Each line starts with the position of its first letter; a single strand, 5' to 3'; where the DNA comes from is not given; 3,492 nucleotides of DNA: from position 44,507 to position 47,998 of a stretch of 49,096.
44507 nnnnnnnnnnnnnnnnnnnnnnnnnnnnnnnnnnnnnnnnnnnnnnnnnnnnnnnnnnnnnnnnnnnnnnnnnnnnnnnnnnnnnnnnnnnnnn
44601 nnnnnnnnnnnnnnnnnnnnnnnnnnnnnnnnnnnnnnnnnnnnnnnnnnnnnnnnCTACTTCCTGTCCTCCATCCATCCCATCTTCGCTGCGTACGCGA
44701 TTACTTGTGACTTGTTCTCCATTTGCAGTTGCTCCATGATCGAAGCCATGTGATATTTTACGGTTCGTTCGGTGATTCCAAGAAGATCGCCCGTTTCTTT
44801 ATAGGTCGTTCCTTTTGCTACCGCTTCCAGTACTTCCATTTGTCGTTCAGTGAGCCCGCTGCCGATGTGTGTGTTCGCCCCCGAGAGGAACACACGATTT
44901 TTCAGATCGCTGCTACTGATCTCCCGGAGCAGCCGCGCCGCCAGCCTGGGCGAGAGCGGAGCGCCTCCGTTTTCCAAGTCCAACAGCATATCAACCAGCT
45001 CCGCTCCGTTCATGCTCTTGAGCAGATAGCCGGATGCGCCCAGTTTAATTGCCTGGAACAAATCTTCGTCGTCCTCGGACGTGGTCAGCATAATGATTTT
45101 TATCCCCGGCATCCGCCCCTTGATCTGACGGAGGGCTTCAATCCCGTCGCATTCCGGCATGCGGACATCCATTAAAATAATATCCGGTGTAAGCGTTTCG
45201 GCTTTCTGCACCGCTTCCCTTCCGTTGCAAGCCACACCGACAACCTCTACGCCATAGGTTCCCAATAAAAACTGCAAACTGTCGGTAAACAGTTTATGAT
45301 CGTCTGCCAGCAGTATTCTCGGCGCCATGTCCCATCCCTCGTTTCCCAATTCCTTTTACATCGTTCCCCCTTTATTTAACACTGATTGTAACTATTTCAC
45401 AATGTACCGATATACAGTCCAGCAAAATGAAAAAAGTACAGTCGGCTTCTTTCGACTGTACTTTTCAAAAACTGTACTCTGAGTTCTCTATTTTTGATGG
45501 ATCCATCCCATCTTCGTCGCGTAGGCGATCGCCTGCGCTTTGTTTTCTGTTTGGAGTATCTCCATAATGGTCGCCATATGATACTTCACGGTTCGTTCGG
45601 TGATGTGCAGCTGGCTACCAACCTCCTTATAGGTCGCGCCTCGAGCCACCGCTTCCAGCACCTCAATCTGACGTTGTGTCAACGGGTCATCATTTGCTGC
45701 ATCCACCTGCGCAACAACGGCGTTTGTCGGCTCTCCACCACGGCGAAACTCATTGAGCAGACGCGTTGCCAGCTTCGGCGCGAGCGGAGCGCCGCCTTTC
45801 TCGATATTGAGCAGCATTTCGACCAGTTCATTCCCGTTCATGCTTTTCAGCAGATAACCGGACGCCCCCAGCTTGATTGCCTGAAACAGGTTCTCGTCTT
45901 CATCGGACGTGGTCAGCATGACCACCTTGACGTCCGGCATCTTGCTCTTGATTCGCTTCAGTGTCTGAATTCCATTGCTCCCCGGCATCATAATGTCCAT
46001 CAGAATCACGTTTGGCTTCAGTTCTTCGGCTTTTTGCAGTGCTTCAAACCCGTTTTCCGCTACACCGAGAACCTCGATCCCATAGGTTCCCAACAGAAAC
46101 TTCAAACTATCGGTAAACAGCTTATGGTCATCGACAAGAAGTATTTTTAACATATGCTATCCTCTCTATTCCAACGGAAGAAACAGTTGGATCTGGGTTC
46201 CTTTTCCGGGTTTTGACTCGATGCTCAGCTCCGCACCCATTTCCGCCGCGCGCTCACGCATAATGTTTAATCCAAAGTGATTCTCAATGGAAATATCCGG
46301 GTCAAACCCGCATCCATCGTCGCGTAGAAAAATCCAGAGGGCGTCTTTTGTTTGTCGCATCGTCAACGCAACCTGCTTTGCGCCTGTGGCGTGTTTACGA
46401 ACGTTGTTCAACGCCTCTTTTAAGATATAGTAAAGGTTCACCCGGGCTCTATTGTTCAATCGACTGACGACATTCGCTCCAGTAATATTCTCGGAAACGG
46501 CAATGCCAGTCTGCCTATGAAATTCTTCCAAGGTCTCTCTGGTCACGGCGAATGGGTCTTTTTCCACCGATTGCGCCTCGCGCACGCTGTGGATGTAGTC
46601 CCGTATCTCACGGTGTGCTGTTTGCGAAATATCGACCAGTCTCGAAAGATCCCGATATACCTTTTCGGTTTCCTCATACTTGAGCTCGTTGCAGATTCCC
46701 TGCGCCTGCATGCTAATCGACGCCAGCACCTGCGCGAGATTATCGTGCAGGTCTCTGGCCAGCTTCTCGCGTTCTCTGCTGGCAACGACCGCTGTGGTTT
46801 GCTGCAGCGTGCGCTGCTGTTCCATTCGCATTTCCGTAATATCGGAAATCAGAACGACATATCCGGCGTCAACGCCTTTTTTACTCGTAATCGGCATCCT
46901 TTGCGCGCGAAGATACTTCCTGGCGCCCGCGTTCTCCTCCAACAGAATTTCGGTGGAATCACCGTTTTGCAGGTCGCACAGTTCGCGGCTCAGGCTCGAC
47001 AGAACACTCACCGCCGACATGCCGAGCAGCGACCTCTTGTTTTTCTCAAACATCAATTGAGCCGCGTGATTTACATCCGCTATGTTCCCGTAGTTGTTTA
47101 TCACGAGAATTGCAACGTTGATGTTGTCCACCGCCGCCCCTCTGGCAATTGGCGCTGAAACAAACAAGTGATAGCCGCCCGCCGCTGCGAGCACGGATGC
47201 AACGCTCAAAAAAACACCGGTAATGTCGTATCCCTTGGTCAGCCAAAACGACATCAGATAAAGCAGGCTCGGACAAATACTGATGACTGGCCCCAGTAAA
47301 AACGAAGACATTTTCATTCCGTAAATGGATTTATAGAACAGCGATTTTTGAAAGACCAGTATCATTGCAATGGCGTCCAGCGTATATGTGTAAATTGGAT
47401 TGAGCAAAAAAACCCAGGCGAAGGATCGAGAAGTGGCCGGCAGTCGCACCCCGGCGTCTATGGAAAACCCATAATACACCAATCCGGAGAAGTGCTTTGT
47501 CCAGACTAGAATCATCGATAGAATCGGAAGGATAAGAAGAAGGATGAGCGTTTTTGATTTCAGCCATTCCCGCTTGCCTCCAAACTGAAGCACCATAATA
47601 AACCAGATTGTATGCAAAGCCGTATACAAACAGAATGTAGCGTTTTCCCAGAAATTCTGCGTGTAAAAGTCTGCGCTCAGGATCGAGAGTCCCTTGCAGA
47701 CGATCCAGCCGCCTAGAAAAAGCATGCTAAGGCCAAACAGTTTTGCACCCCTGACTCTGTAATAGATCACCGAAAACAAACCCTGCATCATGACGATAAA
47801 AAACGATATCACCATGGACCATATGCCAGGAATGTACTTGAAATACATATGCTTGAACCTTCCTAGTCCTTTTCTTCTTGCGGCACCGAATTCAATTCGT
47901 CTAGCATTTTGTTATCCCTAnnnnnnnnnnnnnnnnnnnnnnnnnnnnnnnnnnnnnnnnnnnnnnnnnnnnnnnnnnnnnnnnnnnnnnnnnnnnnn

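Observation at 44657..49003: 'Three-component' sensor next to the pilus operon: anchored sugar-binding-protein homologue + 7TM-PAS kinase + two response regulators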

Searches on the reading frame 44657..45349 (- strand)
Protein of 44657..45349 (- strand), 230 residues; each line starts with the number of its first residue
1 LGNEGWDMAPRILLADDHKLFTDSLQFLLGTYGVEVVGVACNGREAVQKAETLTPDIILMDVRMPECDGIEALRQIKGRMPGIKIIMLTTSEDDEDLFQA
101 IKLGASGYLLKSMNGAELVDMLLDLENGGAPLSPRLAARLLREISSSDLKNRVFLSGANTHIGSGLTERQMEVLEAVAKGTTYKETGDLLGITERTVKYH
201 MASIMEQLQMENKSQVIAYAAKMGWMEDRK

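Call 3: search_protein_families(library=pfam, proteins=[window:44657-45349:-], max_evalue=0.01)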
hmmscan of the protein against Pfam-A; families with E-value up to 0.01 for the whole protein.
window:44657-45349:- (230 aa): 6 families
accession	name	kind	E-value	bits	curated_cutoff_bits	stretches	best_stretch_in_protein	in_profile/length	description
PF00072.30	Response_reg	-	1.7e-29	102.7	30.2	1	12-122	1-110/111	Response regulator receiver domain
PF00196.25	GerE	-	9.8e-15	54.4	23.5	1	165-220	2-57/57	Bacterial regulatory proteins, luxR family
PF08281.18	Sigma70_r4_2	-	9.4e-07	28.8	25.7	1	165-204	10-50/54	Sigma-70, region 4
PF04545.22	Sigma70_r4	-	3e-06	27.1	24.1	1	165-209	4-49/50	Sigma-70, region 4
PF13518.12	HTH_28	-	9e-05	22.9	25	1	171-199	3-31/52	Helix-turn-helix domain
PF13384.12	HTH_23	-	0.00031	20.9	24.6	1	169-197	6-34/50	Homeodomain-like domain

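Call 66: search_protein_families(library=ncbifam, proteins=[window:44657-45328:-], max_evalue=0.001)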
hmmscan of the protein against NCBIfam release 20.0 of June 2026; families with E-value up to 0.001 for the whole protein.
window:44657-45328:- (223 aa): 111 families (the best 25 are shown)
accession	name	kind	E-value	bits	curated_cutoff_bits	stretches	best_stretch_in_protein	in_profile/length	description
NF007935.0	PRK10651.1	equivalog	2.3e-38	131.5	250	1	4-209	8-206/216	two-component system response regulator NarL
NF052445.1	RespRegMctR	equivalog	7.2e-37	126.8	300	1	4-217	3-203/205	two-component system response regulator MctR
NF047785.1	respo_reg_MadR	equivalog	9.2e-34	116.6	300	1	4-217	2-207/209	MadR family response regulator transcription factor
NF011896.0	PRK15369.1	equivalog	4.2e-29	101.7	242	1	4-218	5-209/211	two component system response regulator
NF007708.0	PRK10403.1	equivalog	4e-28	98.3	343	1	4-206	8-201/215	nitrate/nitrite response regulator protein NarP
NF007018.1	PRK09483.1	equivalog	1e-24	87.4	280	1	5-219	4-209/217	UvrY/SirA/GacA family response regulator transcription factor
NF041367.1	CheY_Halo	equivalog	6.7e-22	78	200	1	5-115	1-110/114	chemotaxis protein CheY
NF001965.0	PRK00742.1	subfamily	7.4e-21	74.7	293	1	4-108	5-111/357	chemotaxis-specific protein-glutamate methyltransferase CheB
NF006900.1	PRK09390.1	equivalog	1.2e-20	73.9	255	1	4-213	6-197/203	response regulator FixJ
NF040749.1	tetrathio_RR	equivalog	1.8e-19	70.2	290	1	5-211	2-186/191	tetrathionate respiration response regulator TtrR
NF007685.0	PRK10360.1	equivalog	2.2e-18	66.8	258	1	5-209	4-188/196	response regulator transcription factor UhpA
NF009206.0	PRK12555.1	subfamily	3.7e-18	65.6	342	1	4-99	2-99/340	chemotaxis-specific protein-glutamate methyltransferase CheB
NF040534.1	resp_reg_YycF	equivalog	9.4e-18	64.3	340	1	4-112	2-108/231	response regulator YycF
NF041830.1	RR_TF_ErdR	exception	1.4e-17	64.2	390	1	4-210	3-202/213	response regulator transcription factor ErdR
TIGR02875.1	spore_0_A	equivalog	4.6e-17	62.1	200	1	4-122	4-125/262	sporulation transcription factor Spo0A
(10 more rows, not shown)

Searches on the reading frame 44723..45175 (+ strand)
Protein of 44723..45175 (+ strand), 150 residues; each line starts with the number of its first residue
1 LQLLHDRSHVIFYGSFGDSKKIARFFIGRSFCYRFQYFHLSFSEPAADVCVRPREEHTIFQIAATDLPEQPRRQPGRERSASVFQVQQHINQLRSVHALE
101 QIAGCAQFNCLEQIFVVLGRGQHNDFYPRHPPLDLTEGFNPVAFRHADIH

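Call 88: search_protein_families(library=pfam, proteins=[window:44723-45175:+], max_evalue=0.01)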
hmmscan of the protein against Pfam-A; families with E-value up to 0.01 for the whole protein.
window:44723-45175:+ (150 aa): 0 families

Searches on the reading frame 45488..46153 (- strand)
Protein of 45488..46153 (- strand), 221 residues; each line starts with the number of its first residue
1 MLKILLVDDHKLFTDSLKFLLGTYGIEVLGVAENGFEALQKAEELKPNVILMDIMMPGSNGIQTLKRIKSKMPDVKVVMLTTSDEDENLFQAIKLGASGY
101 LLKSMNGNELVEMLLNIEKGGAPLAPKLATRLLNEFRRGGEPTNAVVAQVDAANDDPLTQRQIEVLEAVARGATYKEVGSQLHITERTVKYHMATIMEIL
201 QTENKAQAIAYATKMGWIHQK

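Call 3: search_protein_families(library=pfam, proteins=[window:45488-46153:-], max_evalue=0.01)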
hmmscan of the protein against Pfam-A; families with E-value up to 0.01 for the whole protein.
window:45488-46153:- (221 aa): 6 families
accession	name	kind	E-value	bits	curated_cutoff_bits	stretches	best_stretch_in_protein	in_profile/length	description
PF00072.30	Response_reg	-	3.5e-29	101.6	30.2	1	4-114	1-110/111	Response regulator receiver domain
PF00196.25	GerE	-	6.4e-16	58.2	23.5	1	156-212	1-57/57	Bacterial regulatory proteins, luxR family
PF13384.12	HTH_23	-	0.00019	21.6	24.6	1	159-189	4-34/50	Homeodomain-like domain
PF13518.12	HTH_28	-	0.00035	21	25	1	162-191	2-31/52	Helix-turn-helix domain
PF04545.22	Sigma70_r4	-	0.00059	19.7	24.1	1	158-198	5-46/50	Sigma-70, region 4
PF08281.18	Sigma70_r4_2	-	0.0014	18.7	25.7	1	160-194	13-48/54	Sigma-70, region 4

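Call 66: search_protein_families(library=ncbifam, proteins=[window:45488-46153:-], max_evalue=0.001)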
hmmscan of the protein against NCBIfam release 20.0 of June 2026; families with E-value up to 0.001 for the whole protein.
window:45488-46153:- (221 aa): 113 families (the best 25 are shown)
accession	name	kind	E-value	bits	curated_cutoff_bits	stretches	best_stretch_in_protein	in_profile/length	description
NF007935.0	PRK10651.1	equivalog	1.3e-40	138.9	250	1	3-212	8-210/216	two-component system response regulator NarL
NF052445.1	RespRegMctR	equivalog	4.9e-39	133.9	300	1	2-216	2-203/205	two-component system response regulator MctR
NF047785.1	respo_reg_MadR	equivalog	7.3e-36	123.5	300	1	2-218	1-209/209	MadR family response regulator transcription factor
NF011896.0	PRK15369.1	equivalog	9.6e-32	110.3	242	1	2-217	4-209/211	two component system response regulator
NF007708.0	PRK10403.1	equivalog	8.9e-29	100.5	343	1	3-205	8-201/215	nitrate/nitrite response regulator protein NarP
NF007018.1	PRK09483.1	equivalog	8.9e-27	94.1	280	1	1-204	1-195/217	UvrY/SirA/GacA family response regulator transcription factor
NF041367.1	CheY_Halo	equivalog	9.8e-23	80.7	200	1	4-114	1-110/114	chemotaxis protein CheY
NF007685.0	PRK10360.1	equivalog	6e-22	78.4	258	2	1-133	1-131/196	response regulator transcription factor UhpA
NF001965.0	PRK00742.1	subfamily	9.3e-21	74.4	293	1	2-107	4-111/357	chemotaxis-specific protein-glutamate methyltransferase CheB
NF006900.1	PRK09390.1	equivalog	3.3e-20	72.5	255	1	4-210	7-195/203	response regulator FixJ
NF040749.1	tetrathio_RR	equivalog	1.8e-19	70.2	290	1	4-210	2-186/191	tetrathionate respiration response regulator TtrR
NF040534.1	resp_reg_YycF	equivalog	7.5e-19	67.9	340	1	3-112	2-109/231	response regulator YycF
NF041830.1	RR_TF_ErdR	exception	2.1e-18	66.8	390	1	3-214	3-207/213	response regulator transcription factor ErdR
NF008199.0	PRK10955.1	equivalog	3.5e-18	66.4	341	1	1-114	1-111/232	envelope stress response regulator transcription factor CpxR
NF007419.0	PRK09958.1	equivalog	3.9e-18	65.8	251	1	5-212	4-198/204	acid-sensing system DNA-binding response regulator EvgA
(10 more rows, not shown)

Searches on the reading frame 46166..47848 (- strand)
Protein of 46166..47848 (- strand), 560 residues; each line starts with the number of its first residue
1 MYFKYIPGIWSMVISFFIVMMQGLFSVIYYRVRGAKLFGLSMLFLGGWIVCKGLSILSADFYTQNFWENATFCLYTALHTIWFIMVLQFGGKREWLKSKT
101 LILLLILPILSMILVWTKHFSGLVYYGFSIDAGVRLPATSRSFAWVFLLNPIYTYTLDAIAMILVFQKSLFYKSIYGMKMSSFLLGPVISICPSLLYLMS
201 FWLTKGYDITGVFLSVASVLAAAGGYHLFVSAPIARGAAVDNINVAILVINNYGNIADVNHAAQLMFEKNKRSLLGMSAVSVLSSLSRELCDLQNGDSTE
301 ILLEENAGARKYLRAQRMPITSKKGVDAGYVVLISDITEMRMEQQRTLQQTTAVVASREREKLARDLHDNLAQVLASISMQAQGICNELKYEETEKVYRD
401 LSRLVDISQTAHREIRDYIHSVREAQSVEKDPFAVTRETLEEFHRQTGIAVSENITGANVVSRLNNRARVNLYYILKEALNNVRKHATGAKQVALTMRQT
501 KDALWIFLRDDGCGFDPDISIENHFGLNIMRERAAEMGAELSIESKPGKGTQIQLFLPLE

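Call 3: search_protein_families(library=pfam, proteins=[window:46166-47848:-], max_evalue=0.01)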
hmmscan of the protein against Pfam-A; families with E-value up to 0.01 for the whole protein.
window:46166-47848:- (560 aa): 9 families
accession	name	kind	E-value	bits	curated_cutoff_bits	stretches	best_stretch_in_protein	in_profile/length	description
PF16927.11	HisKA_7TM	-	2.2e-27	96.8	28.6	1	12-224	2-213/224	N-terminal 7TM region of histidine kinase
PF02518.31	HATPase_c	-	1.4e-14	54.9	26.4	1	471-560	5-110/111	Histidine kinase-, DNA gyrase B-, and HSP90-like ATPase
PF07730.19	HisKA_3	-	3.5e-12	47.1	24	1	359-426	1-67/68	Histidine kinase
PF08448.16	PAS_4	-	1.5e-05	25.7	23.1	1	240-340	1-108/110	PAS fold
PF00989.32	PAS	-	3.1e-05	24.4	22.6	1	238-337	5-113/113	PAS fold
PF13426.13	PAS_9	-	0.00012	22.7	27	1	245-339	2-103/103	PAS domain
PF13188.13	PAS_8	-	0.00073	19.8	21.8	1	238-289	5-53/65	PAS domain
PF24820.1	Diguanyl_cycl_sensor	-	0.0053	17.1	28.1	0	241-282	3-44/109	Diguanylate cyclase-like sensor domain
PF13581.12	HATPase_c_2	-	0.0058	17.1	27.4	0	466-520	26-84/127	Histidine kinase-like ATPase domain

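Call 9: find_encoding_contigs(protein=window:46166-47848:-, flank=10000, max_places=6)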
Protein window:46166-47848:- (560 aa): no gene with exactly this product is on record in the collection.

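Call 66: search_protein_families(library=ncbifam, proteins=[window:46166-47848:-], max_evalue=0.001)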
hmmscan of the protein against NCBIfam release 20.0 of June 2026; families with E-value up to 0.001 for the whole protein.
window:46166-47848:- (560 aa): 20 families
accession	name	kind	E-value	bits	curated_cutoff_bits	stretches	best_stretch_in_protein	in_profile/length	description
NF008184.0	PRK10935.1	equivalog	2.2e-29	102.5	553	1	344-558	348-558/565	nitrate/nitrite two-component system sensor histidine kinase NarQ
NF052443.1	SensHisKinMctS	equivalog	4.5e-25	87.9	700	1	334-558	223-447/457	two-component system sensor histidine kinase MctS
NF052531.1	Strep_LiaS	equivalog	1.2e-24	87.2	450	1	312-559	82-327/328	envelope stress sensor histidine kinase LiaS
NF008649.0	PRK11644.1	equivalog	1.9e-23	83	408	1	341-558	285-495/499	signal transduction histidine-protein kinase/phosphatase UhpB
NF007896.0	PRK10600.1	equivalog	3.7e-23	82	578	1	341-555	374-581/598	nitrate/nitrite two-component system sensor histidine kinase NarX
NF047786.1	his_kin_MadS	equivalog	2.3e-18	66.5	500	1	339-558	210-434/434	MadS family sensor histidine kinase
NF047322.1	HK_morpho_MacS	equivalog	3e-17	62.9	300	1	338-558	160-367/367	MacS family sensor histidine kinase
NF046044.1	PnpS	equivalog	2.6e-11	43.2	400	1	240-345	61-169/390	two-component system histidine kinase PnpS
NF033092.0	HK_WalK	equivalog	1.1e-09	37.5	725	1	246-515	270-532/594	cell wall metabolism sensor histidine kinase WalK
NF033792.0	ActS_PrrB_HisK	equivalog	1.9e-07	30.3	350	1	370-520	212-358/423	ActS/PrrB/RegB family redox-sensitive histidine kinase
TIGR02966.1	phoR_proteo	equivalog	9.5e-07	28.1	334.2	0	239-346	11-114/333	phosphate regulon sensor histidine kinase PhoR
NF008468.0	PRK11360.1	equivalog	1.2e-06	27.2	646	1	240-559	274-608/616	two-component system sensor histidine kinase AtoS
TIGR00229.1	sensory_box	domain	5.2e-06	26.6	22.9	1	238-346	9-125/126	PAS domain S-box protein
NF008298.1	PRK11086.1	subfamily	3.4e-05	22.5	520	0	236-559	213-525/529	DcuS/MalK family sensor histidine kinase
NF040750.1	tetrathio_HK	equivalog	4.1e-05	22.3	750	1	364-518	342-501/555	tetrathionate respiration histidine kinase TtrS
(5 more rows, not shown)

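Call 92: predict_structure(protein=window:46166-47848:-)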
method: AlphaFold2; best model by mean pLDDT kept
length: 560 residues; sequences in the alignment: 1
mean_pLDDT: 43.3   pTM: 0.26
mean pLDDT of the five models: 43.3, 37.6, 37.2, 37.0, 37.0
residues with pLDDT >= 90: 0; 70-90: 6; 50-70: 87; < 50: 467
segments of 3 or more residues with pLDDT < 50: 1-7, 9-17, 28-33, 40-42, 51-70, 113-191, 200-212, 221-386, 391-398, 400-412, 414-479, 482-526, 547-549
pLDDT, mean of each block of 10 residues (from residue 1): 42 49 49 48 51 43 44 51 52 52 52 47 39 34 39 43 41 36 43 48 45 48 41 30 36 37 37 33 37 41 37 42 33 37 34 34 43 47 48 47 46 45 38 42 41 37 44 48 47 44 41 36 47 65 53 65
secondary structure, 60 per line:
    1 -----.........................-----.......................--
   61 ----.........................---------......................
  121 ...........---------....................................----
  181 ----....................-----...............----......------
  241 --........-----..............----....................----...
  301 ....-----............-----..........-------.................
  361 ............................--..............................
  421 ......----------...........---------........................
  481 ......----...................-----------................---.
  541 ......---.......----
elements in order: H6-30 H36-58 H65-89 H99-131 H141-176 H185-204 H210-224 E229-234 E243-250 H256-269 H274-293 E298-304 E310-321 E327-336 H344-388 H391-426 H437-447 H457-486 H491-509 H521-536 E540-546 E550-556
